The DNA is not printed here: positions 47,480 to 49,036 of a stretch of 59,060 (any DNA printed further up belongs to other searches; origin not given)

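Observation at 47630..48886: KaiC/RecA-like pseudo-ATPase fused to a degenerate GGDEF domain that keeps the RxxD I-site: candidate c-di-GMP receptor heading the EPS operon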

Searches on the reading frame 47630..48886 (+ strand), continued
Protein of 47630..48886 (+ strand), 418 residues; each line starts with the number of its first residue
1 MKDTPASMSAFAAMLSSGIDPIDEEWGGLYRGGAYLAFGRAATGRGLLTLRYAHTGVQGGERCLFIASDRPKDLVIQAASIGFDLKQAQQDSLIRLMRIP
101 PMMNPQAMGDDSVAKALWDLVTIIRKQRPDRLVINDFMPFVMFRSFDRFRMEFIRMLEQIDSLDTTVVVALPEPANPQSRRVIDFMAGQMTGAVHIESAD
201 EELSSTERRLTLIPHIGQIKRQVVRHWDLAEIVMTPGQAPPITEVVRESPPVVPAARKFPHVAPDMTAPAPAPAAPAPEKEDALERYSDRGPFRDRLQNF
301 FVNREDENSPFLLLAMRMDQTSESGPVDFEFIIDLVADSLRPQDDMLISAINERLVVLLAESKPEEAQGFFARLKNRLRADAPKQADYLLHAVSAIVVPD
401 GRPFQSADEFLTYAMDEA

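Call 15: find_encoding_contigs(protein=P0109, flank=10000, max_places=2)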
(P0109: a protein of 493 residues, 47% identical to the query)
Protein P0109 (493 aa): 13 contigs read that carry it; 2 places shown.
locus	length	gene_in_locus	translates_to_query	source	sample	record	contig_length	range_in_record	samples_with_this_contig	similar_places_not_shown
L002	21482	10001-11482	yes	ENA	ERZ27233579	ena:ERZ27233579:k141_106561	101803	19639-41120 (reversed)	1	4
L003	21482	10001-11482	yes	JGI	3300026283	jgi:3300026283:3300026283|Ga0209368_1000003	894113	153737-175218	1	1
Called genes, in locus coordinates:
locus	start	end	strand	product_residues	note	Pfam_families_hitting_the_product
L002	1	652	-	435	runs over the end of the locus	PF01820:Dala_Dala_lig_N, PF02786:CPSase_L_D2 (faint), PF02222:ATP-grasp (faint), PF07478:Dala_Dala_lig_C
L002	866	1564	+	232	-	PF00149:Metallophos, PF12850:Metallophos_2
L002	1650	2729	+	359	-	PF12146:Hydrolase_4 (faint), PF00561:Abhydrolase_1 (weak)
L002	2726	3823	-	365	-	-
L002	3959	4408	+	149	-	-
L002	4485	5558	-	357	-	PF03462:PCRF, PF00472:RF-1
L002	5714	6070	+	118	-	-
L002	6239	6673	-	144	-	-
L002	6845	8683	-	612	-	PF13522:GATase_6, PF13537:GATase_7, PF01380:SIS, PF13580:SIS_2 (weak), PF01380:SIS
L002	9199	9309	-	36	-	-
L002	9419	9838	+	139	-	-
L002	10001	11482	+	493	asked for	PF06745:ATPase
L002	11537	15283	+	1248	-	PF00515:TPR_1 (faint), PF07719:TPR_2 (faint), PF12895:ANAPC3 (faint), PF13432:TPR_16, PF14559:TPR_19 (weak), PF13432:TPR_16 (weak), PF14559:TPR_19 (weak), PF13432:TPR_16 (weak), +11 more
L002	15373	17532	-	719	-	PF14537:Cytochrom_c3_2 (faint), PF13432:TPR_16 (weak), PF13424:TPR_12 (weak), PF13432:TPR_16, PF14559:TPR_19, PF13424:TPR_12 (weak), PF23914:TPR_CcmH_CycH (weak), PF14559:TPR_19 (weak), +11 more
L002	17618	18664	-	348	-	PF18990:DUF5723 (faint)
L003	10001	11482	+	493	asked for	PF06745:ATPase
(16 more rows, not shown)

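Call 16: find_encoding_contigs(protein=P0091, flank=10000, max_places=2)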
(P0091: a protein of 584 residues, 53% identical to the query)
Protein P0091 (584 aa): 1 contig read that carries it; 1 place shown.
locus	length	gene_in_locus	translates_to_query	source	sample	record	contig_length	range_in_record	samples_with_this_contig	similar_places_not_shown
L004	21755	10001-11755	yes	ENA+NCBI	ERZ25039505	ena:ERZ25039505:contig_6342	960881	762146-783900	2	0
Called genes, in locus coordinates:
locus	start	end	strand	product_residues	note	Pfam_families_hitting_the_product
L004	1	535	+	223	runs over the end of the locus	PF00834:Ribul_P_3_epim, PF01729:QRPTase_C (faint)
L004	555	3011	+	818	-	PF17764:PriA_3primeBD, PF00270:DEAD, PF04851:ResIII, PF18319:Zn_ribbon_PriA, PF00271:Helicase_C, PF18074:PriA_C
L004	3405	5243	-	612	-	PF13522:GATase_6, PF13537:GATase_7, PF13580:SIS_2 (weak), PF01380:SIS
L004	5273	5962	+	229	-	-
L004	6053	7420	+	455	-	PF01522:Polysacc_deac_1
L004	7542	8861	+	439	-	PF01522:Polysacc_deac_1 (weak)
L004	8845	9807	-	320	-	PF18152:DAHP_snth_FXD, PF00793:DAHP_synth_1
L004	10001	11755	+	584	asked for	PF06745:ATPase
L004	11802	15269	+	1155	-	PF12895:ANAPC3 (faint), PF13181:TPR_8 (faint), PF13371:TPR_9 (faint), PF13424:TPR_12 (faint), PF13432:TPR_16 (weak), PF14559:TPR_19 (faint), PF00515:TPR_1 (weak), PF07719:TPR_2 (weak), +6 more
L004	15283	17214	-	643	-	PF13176:TPR_7 (faint), PF14537:Cytochrom_c3_2 (faint), PF09699:Paired_CXXCH_1 (faint), PF13371:TPR_9 (faint), PF23914:TPR_CcmH_CycH (faint), PF00515:TPR_1 (faint), PF13432:TPR_16, PF14559:TPR_19 (weak), +8 more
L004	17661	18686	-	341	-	PF18990:DUF5723 (faint)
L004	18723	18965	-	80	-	-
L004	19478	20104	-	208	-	-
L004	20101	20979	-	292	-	-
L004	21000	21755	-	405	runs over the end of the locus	-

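Call 18: find_related_loci(query=window:47630-48883:+, collection=genome_contigs, flank=10000)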
Query window:47630-48883:+ (418 aa) in genome_contigs; peptide patterns used: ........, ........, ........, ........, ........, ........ (x = any residue, [..] = any of these).
86 stretches matched a pattern; 4 encode a relative of the query (tblastn E <= 1e-3); 4 distinct loci.
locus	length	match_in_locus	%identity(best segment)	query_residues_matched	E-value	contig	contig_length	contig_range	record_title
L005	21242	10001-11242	94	1-418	0e+0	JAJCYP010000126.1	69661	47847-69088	MAG: Bacteroidota bacterium isolate OFTM201 OFTM201_125, whole genome shotgun sequence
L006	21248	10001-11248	89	1-418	0e+0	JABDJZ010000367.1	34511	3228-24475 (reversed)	MAG: Rhodothermales bacterium isolate SS_bin_36 k127_2904750, whole genome shotgun sequence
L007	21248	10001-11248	84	1-418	0e+0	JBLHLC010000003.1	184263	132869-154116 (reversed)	MAG: Rhodothermales bacterium isolate 3300054698_137 Ga0535670_0000045, whole genome shotgun sequence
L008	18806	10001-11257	73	1-418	0e+0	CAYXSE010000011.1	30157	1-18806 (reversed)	MAG TPA_asm: uncultured Rhodothermales bacterium isolate SRP215229_co1_23 genome assembly, contig: NODE_806_length_30157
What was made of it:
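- Tried and rejected: The genome_contigs scan was spent on a single-sequence query and returned only 4 close loci (call 18).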

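Call 21: find_related_loci(query=A2, collection=metagenome_contigs, flank=10000)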
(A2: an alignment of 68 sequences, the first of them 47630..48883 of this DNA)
Query A2 (418 aa) in metagenome_contigs; peptide patterns used: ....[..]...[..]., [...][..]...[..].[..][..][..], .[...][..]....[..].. (x = any residue, [..] = any of these).
600 stretches matched a pattern (row limit reached: there are more); 150 encode a relative of the query (tblastn E <= 1e-3); the best 80 are kept; 80 distinct loci.
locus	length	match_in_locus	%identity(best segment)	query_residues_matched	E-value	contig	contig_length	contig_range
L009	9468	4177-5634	51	1-418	1e-146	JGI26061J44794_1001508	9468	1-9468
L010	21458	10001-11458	51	1-418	1e-146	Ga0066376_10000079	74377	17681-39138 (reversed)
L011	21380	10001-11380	51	3-418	9e-143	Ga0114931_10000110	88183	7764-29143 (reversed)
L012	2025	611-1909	52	9-418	2e-139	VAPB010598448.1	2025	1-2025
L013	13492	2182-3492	49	10-417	2e-123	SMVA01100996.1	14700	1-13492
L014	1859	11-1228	48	27-418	7e-122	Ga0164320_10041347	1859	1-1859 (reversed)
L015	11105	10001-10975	54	1-302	3e-105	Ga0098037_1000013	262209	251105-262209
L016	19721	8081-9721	59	1-418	1e-102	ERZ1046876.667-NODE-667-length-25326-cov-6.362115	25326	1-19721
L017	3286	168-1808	59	1-418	8e-105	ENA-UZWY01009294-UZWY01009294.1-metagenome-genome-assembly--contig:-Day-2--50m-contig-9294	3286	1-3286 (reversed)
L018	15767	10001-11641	59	1-418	1e-102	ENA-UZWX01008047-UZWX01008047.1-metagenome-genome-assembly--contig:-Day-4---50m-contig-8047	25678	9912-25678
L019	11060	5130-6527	38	11-415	1e-99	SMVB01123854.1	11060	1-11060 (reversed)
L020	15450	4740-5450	63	1-237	2e-99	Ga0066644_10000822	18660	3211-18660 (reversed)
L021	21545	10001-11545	63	1-417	4e-99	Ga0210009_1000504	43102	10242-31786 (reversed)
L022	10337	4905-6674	63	1-418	2e-99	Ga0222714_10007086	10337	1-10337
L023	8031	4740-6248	63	1-417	3e-99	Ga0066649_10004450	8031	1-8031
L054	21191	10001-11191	26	14-417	2e-46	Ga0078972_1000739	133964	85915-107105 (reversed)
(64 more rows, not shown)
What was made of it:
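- Tried and rejected: The metagenome scan with an alignment (call 21) supplied the diversity.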

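Call 32: predict_structure(alignment_id=A2)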
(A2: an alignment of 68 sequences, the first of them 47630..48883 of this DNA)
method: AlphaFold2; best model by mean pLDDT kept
length: 418 residues; sequences in the alignment: 68
mean_pLDDT: 86.1   pTM: 0.57
mean pLDDT of the five models: 86.1, 84.1, 83.4, 82.7, 78.6
residues with pLDDT >= 90: 284; 70-90: 70; 50-70: 19; < 50: 45
segments of 3 or more residues with pLDDT < 50: 1-10, 243-251, 253-277
pLDDT, mean of each block of 10 residues (from residue 1): 39 88 95 97 96 98 97 95 96 95 80 95 97 97 96 97 96 95 97 95 89 88 94 65 43 42 41 50 88 97 91 92 67 93 96 95 91 90 84 92 96 91
secondary structure, 60 per line:
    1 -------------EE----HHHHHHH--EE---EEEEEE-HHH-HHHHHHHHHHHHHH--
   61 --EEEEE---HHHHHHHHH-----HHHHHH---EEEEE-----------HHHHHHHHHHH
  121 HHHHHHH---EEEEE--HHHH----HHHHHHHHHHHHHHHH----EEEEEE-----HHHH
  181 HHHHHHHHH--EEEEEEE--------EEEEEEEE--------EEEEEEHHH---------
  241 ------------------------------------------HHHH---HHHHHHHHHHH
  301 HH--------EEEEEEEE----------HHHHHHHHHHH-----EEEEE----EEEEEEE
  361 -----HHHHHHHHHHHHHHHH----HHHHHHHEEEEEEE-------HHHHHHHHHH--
elements in order: H20-26 E34-39 H45-58 E63-67 H71-79 H85-90 E94-98 H110-127 E131-135 H138-141 H146-161 E166-171 H177-189 E192-198 E207-214 E223-228 H283-286 H290-302 E311-318 H329-339 E345-349 E354-360 H366-381 H386-392 E393-399 H407-416
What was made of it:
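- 48326..48475 (+): Disordered Pro/Ala-rich linker (aa 233-282), of variable length in homologues (proteins of 406-726 aa). pLDDT <50 for aa 243-277 (call 32).
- On BcsE family: A disordered linker takes the place of REC* (call 32).
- Checked: This agrees with the predicted topology: RPQD lies immediately before strand 345-349, and AINER lies in the hairpin 350-354 (call 32).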

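Call 36: fold_search(model_id=the predicted structure, library=pdb)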
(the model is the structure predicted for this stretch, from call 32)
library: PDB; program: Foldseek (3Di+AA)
matches with E <= 10: 1911; with E <= 0.001: 1021
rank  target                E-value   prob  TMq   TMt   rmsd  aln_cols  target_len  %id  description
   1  7s65_A                7.8e-14  1.00  0.45  0.42   3.3       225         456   18  Compressed conformation of nighttime state KaiC (released 2021-09-22)
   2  8zn5_B                2.0e-13  1.00  0.44  0.41   4.2       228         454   20  Crystal Structure of Designed Clock Protein KaiC (released 2025-04-16)
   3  7s65_B                2.5e-13  1.00  0.43  0.39   3.5       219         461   18  Compressed conformation of nighttime state KaiC (released 2021-09-22)
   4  7s65_C                4.9e-13  1.00  0.43  0.39   4.1       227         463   18  Compressed conformation of nighttime state KaiC (released 2021-09-22)
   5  7s67_A                6.1e-13  1.00  0.44  0.38   3.2       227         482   18  Extended conformation of daytime state KaiC (released 2021-09-22)
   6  2gbl_B                7.7e-13  1.00  0.44  0.38   5.9       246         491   19  Crystal Structure of Full Length Circadian Clock Protein KaiC with Phosphorylation Sites (released 2007-01-23)
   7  8zn5_C                9.7e-13  1.00  0.43  0.39   3.4       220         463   21  Crystal Structure of Designed Clock Protein KaiC (released 2025-04-16)
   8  3s1a_B                1.1e-12  1.00  0.44  0.38   5.8       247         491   20  Crystal structure of the phosphorylation-site double mutant S431E/T432E of the KaiC circadian clock protein (released 2011-09-21)
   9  8zn5_F                1.3e-12  1.00  0.42  0.39   3.9       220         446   20  Crystal Structure of Designed Clock Protein KaiC (released 2025-04-16)
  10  8zn6_I                1.3e-12  1.00  0.43  0.39   4.3       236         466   18  Crystal Structure of Designed Clock Protein KaiC (released 2025-04-16)
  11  3k0e_D                1.5e-12  1.00  0.44  0.38   3.6       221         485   18  Crystal structure of the phosphorylation-site mutant T426N of the KaiC circadian clock protein (released 2010-03-31)
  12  7dye_B                2.0e-12  1.00  0.43  0.39   3.8       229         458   18  Crystal Structure of Cyanobacterial Circadian Clock Protein KaiC (released 2022-05-18)
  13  3s1a_A                2.0e-12  1.00  0.43  0.36   5.9       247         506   19  Crystal structure of the phosphorylation-site double mutant S431E/T432E of the KaiC circadian clock protein (released 2011-09-21)
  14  4ijm_E                2.2e-12  1.00  0.44  0.37   5.9       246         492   19  Crystal structure of circadian clock protein KaiC A422V mutant (released 2013-02-13)
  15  8dba_B                2.3e-12  1.00  0.44  0.37   2.7       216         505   20  Crystal structure of dodecameric KaiC (released 2023-03-22)
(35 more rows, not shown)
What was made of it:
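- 47663..48325 (+): KaiC/RecA-like N-domain (aa 12-232), catalytically degenerate. Foldseek KaiC/FlaH hits at E about 1e-13 (call 36). pLDDT >90 (call 32).
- On KaiC/RecA-like ATPase fold (Pfam PF06745): Foldseek hits KaiC and FlaH (call 36).
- Checked: The full-length model (pLDDT 86) matches KaiC and FlaH structures (calls 32, 36).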
